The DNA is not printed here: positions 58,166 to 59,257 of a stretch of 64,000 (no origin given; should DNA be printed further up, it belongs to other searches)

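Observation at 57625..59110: Multi-TM membrane protein followed immediately by a papain-like C1 cysteine peptidase: unusual lysis cassette or effector pair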

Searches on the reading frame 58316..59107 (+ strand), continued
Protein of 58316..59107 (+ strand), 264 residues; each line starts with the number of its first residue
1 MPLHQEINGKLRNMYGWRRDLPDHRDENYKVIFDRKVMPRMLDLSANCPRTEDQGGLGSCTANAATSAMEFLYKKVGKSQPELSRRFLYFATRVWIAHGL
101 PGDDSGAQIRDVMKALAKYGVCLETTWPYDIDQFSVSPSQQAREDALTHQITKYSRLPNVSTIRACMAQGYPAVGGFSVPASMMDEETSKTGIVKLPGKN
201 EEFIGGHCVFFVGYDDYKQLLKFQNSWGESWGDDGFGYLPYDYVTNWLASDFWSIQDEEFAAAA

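Call 17: find_encoding_contigs(protein=P0003, flank=8000, max_places=2)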
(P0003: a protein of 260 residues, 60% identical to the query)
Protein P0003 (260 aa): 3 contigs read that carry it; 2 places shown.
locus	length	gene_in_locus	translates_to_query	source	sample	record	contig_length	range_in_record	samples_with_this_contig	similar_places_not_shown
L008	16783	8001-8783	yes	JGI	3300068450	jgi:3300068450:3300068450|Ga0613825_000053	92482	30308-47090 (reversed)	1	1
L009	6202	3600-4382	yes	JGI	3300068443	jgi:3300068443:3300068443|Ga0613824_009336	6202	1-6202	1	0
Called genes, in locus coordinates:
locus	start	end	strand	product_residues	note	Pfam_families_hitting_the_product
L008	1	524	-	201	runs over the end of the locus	-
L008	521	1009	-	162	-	-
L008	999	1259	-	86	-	-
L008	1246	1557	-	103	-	-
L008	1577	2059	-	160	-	-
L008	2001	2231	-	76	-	-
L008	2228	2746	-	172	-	-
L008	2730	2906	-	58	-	-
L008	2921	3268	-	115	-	PF00166:Cpn10 (weak)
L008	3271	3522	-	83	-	-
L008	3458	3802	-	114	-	-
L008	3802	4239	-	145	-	-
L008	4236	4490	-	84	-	-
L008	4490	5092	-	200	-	-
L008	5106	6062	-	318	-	-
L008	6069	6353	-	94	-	-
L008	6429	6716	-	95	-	-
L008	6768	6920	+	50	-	-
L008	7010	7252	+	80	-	-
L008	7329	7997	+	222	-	-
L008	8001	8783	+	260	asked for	PF00112:Peptidase_C1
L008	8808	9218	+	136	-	-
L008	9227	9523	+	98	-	-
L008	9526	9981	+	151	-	-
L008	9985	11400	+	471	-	-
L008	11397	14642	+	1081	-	-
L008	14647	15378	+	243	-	PF13385:Laminin_G_3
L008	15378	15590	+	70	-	-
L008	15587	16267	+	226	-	PF01471:PG_binding_1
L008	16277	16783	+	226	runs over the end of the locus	PF01471:PG_binding_1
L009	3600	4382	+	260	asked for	PF00112:Peptidase_C1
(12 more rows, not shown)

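Call 18: find_encoding_contigs(protein=P0011, flank=8000, max_places=2)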
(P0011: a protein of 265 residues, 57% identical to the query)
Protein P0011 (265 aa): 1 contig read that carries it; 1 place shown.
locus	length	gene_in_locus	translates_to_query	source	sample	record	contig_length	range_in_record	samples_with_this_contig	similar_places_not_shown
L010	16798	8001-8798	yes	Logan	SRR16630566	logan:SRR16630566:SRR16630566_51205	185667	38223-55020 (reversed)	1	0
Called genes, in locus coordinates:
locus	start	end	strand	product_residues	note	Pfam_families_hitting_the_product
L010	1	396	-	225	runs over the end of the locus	-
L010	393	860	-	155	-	-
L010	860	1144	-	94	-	-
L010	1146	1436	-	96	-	-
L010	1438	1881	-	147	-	-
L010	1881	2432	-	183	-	-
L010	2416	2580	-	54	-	-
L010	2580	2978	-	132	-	-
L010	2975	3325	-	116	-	-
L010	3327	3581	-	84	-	-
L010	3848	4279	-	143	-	-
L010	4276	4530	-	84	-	-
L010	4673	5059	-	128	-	-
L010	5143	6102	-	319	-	-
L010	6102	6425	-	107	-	-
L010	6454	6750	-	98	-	-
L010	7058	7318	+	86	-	-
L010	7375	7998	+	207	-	-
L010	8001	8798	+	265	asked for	PF00112:Peptidase_C1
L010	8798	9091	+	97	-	-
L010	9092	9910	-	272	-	PF01510:Amidase_2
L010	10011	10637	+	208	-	PF01471:PG_binding_1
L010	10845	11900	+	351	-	PF00226:DnaJ, PF00069:Pkinase (weak)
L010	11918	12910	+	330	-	-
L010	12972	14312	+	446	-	PF00709:Adenylsucc_synt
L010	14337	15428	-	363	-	-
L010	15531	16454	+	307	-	-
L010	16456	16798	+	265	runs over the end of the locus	PF02086:MethyltransfD12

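Call 22: search_protein_families(library=pfam, proteins=[L005:17130-18203:-, L005:18221-18874:+, L005:15493-16404:+, L005:16410-17126:+, L010:9092-9907:-, L010:10011-10634:+, L010:8798-9088:+, L008:15587-16264:+, L008:11397-14639:+, L008:9985-11397:+], max_evalue=0.01)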
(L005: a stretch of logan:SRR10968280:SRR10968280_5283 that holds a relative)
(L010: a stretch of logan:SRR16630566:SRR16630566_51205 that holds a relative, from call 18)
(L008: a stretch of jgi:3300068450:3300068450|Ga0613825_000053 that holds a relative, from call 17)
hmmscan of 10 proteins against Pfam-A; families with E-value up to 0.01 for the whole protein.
L005:17130-18203:- (357 aa): 2 families
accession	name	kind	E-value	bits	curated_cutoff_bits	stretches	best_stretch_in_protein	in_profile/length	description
PF01471.23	PG_binding_1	-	8.9e-08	32.7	23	1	44-91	8-52/57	Putative peptidoglycan binding domain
PF06725.17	3D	-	9e-05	23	23.8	1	272-329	9-57/72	3D domain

L005:18221-18874:+ (218 aa): 1 family
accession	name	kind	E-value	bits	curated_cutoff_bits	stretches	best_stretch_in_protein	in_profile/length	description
PF01471.23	PG_binding_1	-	2.6e-08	34.4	23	1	155-207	5-57/57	Putative peptidoglycan binding domain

L005:15493-16404:+ (304 aa): 1 family
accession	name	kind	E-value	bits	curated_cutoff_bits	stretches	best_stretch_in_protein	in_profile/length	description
PF13385.13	Laminin_G_3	-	4.1e-07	30.7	27.6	1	142-283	18-150/151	Concanavalin A-like lectin/glucanases superfamily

L005:16410-17126:+ (239 aa): 1 family
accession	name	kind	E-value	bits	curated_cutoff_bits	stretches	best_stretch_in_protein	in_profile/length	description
PF13385.13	Laminin_G_3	-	4.1e-10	40.4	27.6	1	77-223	17-151/151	Concanavalin A-like lectin/glucanases superfamily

L010:9092-9907:- (271 aa): 1 family
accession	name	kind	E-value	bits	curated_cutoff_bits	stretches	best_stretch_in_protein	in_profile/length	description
PF01510.30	Amidase_2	-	7e-10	39.8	26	1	42-189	5-122/131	N-acetylmuramoyl-L-alanine amidase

L010:10011-10634:+ (208 aa): 1 family
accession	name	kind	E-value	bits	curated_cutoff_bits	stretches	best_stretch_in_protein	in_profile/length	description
PF01471.23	PG_binding_1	-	1.5e-12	48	23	1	142-195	4-57/57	Putative peptidoglycan binding domain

L010:8798-9088:+ (97 aa): 0 families

L008:15587-16264:+ (226 aa): 2 families
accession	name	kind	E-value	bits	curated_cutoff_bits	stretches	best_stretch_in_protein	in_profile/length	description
PF01471.23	PG_binding_1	-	1.8e-08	34.9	23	1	170-219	8-57/57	Putative peptidoglycan binding domain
PF02557.22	VanY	-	5.2e-05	23.5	25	1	38-135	29-131/132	D-alanyl-D-alanine carboxypeptidase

L008:11397-14639:+ (1081 aa): 0 families

L008:9985-11397:+ (471 aa): 0 families

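Call 23: search_solved_structures(query=window:58316-59107:+, max_evalue=0.01, show_alignments=2)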
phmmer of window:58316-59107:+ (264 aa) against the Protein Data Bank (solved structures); distinct sequences matched with E-value up to 0.01: 66 (the best 60 are shown).
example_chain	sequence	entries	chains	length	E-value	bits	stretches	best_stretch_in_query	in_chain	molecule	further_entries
3ois_A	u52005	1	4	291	1.7e-43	152.6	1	10-256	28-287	Cysteine protease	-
5vpk_A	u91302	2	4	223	3.2e-07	33.7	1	51-239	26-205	Der f 1 variant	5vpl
2as8_A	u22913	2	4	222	7.3e-07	32.5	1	52-240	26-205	Major mite fecal allergen Der p 1 | Der p 1 allergen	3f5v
5vcn_A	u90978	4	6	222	9.8e-07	32.1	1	52-240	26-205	PEPTIDASE 1 | Der p 1 allergen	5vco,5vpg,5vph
5jt8_A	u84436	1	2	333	2e-06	31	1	45-240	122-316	Blo t 1 allergen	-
1yal_A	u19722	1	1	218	2.2e-05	27.6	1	51-238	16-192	CHYMOPAPAIN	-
2o6x_A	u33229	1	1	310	2.6e-05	27.4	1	45-236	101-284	Secreted cathepsin L 1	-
3f75_A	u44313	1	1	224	3.7e-05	26.9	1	50-240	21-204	Cathepsin L Protease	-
1xkg_A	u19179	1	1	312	6e-05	26.2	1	53-240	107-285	Major mite fecal allergen Der p 1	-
8pi3_A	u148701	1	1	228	8.4e-05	25.7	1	49-236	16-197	Cathepsin S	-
1cpj_A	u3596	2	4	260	0.00027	24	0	149-237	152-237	CATHEPSIN B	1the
4i05_A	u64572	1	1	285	0.00028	24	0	172-236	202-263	Cathepsin B-like peptidase (C01 family)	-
6bki_A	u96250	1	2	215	0.00031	23.9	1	52-239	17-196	Cathepsin K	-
5t6u_A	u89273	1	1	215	0.00031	23.8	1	52-239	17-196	Cathepsin K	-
1cte_A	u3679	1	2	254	0.00034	23.7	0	149-237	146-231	CATHEPSIN B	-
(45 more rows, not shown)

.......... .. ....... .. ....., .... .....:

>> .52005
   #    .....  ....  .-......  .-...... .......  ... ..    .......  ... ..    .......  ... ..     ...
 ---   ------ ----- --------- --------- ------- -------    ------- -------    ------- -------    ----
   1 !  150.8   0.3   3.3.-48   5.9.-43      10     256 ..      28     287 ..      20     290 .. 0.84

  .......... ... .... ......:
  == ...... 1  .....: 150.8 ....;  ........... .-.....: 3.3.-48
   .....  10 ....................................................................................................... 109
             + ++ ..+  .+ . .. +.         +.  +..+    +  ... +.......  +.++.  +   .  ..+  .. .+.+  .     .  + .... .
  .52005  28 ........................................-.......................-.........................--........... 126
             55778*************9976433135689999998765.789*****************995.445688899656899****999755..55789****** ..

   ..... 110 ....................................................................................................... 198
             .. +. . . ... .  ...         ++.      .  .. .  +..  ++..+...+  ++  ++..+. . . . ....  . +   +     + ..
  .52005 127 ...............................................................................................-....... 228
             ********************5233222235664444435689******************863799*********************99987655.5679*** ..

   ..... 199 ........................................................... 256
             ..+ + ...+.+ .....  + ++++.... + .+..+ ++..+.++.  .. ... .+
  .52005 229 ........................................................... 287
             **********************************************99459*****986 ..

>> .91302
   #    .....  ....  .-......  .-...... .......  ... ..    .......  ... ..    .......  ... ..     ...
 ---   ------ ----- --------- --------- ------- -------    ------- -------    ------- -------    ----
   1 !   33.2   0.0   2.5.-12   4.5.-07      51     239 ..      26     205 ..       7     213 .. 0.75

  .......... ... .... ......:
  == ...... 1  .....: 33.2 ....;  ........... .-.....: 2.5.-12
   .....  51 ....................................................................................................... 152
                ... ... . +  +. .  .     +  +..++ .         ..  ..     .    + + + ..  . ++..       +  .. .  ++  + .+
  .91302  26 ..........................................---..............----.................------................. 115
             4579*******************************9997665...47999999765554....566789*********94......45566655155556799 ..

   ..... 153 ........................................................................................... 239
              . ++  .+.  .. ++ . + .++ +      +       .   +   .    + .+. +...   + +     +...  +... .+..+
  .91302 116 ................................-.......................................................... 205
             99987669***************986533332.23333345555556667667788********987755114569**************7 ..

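Call 25: find_related_loci(query=A3, collection=viral_contigs, flank=10000)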
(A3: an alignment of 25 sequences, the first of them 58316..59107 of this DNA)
Query A3 (264 aa) in viral_contigs; peptide patterns used: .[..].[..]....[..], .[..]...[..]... (x = any residue, [..] = any of these).
168 stretches matched a pattern; 109 encode a relative of the query (tblastn E <= 1e-3); the best 80 are kept; 80 distinct loci.
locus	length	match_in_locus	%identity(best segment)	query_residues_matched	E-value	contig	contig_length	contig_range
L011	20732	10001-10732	53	13-256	3e-84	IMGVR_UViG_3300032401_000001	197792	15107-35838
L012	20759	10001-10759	52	5-256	4e-83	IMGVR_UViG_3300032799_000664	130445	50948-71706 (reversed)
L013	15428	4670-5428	48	4-256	2e-71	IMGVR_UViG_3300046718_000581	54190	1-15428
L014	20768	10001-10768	46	1-259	4e-71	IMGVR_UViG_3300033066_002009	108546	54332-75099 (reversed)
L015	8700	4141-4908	43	7-261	5e-68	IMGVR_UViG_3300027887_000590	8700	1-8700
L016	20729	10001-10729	45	15-259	2e-64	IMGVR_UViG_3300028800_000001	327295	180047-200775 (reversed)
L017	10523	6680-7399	44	15-256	2e-63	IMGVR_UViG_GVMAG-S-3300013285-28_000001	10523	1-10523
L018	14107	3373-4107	43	15-256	2e-59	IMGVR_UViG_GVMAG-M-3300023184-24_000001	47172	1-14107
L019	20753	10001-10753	39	18-260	6e-55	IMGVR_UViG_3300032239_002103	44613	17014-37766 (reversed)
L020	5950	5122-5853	40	26-261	2e-54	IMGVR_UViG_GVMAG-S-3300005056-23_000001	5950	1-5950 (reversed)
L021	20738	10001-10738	40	12-256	4e-53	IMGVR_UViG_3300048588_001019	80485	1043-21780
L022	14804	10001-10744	36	12-259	6e-52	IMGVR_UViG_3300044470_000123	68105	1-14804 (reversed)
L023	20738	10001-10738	40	12-256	6e-51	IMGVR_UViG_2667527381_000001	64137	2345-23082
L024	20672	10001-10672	39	38-255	2e-50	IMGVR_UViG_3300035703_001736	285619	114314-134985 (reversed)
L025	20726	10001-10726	40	16-256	1e-49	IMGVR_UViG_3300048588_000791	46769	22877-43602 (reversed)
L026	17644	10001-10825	38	15-255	7e-49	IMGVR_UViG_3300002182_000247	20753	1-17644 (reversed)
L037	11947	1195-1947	38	15-255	2e-44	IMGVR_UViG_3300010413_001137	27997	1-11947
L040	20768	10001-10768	35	16-255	5e-42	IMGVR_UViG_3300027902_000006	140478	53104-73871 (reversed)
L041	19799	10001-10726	37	15-256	9e-42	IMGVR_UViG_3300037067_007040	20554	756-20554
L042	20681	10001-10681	35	31-256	1e-41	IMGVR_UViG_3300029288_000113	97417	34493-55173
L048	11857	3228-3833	40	58-256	2e-38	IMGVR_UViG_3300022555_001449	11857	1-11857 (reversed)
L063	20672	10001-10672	32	38-259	2e-26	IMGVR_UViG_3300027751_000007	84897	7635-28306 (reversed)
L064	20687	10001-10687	30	35-257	4e-26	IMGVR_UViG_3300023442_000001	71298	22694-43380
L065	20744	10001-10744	30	18-257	1e-25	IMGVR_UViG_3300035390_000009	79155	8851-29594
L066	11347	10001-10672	31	23-241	2e-25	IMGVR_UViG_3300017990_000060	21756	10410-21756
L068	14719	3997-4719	30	4-241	6e-25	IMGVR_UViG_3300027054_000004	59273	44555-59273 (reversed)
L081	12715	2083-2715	27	38-245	3e-17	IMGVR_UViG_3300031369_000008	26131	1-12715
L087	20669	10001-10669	23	22-258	7e-13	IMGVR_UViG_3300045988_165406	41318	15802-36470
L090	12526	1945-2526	27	53-242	3e-11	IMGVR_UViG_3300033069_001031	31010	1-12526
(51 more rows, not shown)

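Call 34: search_protein_families(library=pfam, alignment_id=A4, max_evalue=0.001)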
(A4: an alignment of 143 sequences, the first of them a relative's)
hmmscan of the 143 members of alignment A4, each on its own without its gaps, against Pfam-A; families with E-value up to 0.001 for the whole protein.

A. member 1, L011:9169-9441:+ (91 aa): 0 families

B. families by the number of members that match (of 143 scanned): 67 families (the first 25 are shown)
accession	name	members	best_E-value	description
PF08291.16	Peptidase_M15_3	4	1.3e-14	Peptidase M15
PF18911.6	PKD_4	3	1.2e-20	PKD domain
PF04055.27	Radical_SAM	3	1.1e-15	Radical SAM superfamily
PF12796.13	Ank_2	3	3.8e-15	Ankyrin repeats (3 copies)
PF00023.36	Ank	3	1.2e-12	Ankyrin repeat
PF01583.26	APS_kinase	2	5.2e-45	Adenylylsulphate kinase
PF01391.23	Collagen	2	1e-26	Collagen triple helix repeat (20 copies)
PF09394.16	Inhibitor_I42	2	2.6e-16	Chagasin family peptidase inhibitor I42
PF05951.18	Peptidase_M15_2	2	3.9e-14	Bacterial protein of unknown function (DUF882)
PF01467.32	CTP_transf_like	2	9.6e-12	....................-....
PF00801.26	PKD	2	2.6e-10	PKD domain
PF13606.12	Ank_3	2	9.6e-10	Ankyrin repeat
PF01844.29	HNH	2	1.3e-09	HNH endonuclease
PF06745.19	ATPase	2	2.6e-09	KaiC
PF13671.12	AAA_33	2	9.1e-09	AAA domain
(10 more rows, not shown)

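Call 35: search_protein_families(library=phrogs, alignment_id=A4, max_evalue=0.00001)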
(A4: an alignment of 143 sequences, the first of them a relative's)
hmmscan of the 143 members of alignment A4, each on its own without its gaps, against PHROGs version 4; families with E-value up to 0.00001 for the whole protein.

A. member 1, L011:9169-9441:+ (91 aa): 0 families

B. families by the number of members that match (of 143 scanned): 159 families (the first 25 are shown)
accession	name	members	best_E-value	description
phrog_894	-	4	5.2e-29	endolysin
phrog_10255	-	3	1.6e-14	kinase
phrog_6320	-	2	3.6e-34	tail fiber protein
phrog_819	-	2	3.8e-32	tail protein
phrog_5073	-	2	3.2e-27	tail fiber protein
phrog_366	-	2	4.2e-23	tail fiber protein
phrog_8745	-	2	1.4e-21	tail fiber protein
phrog_10972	-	2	2.7e-18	tail fiber protein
phrog_18350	-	2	1.9e-15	tail fiber protein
phrog_26214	-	2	1e-14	-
phrog_38806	-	2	2e-14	-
phrog_29268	-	2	1.9e-13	-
phrog_19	-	2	1.8e-12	DnaB-like replicative helicase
phrog_32123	-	2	3.3e-12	-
phrog_33244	-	2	2.7e-09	tail fiber protein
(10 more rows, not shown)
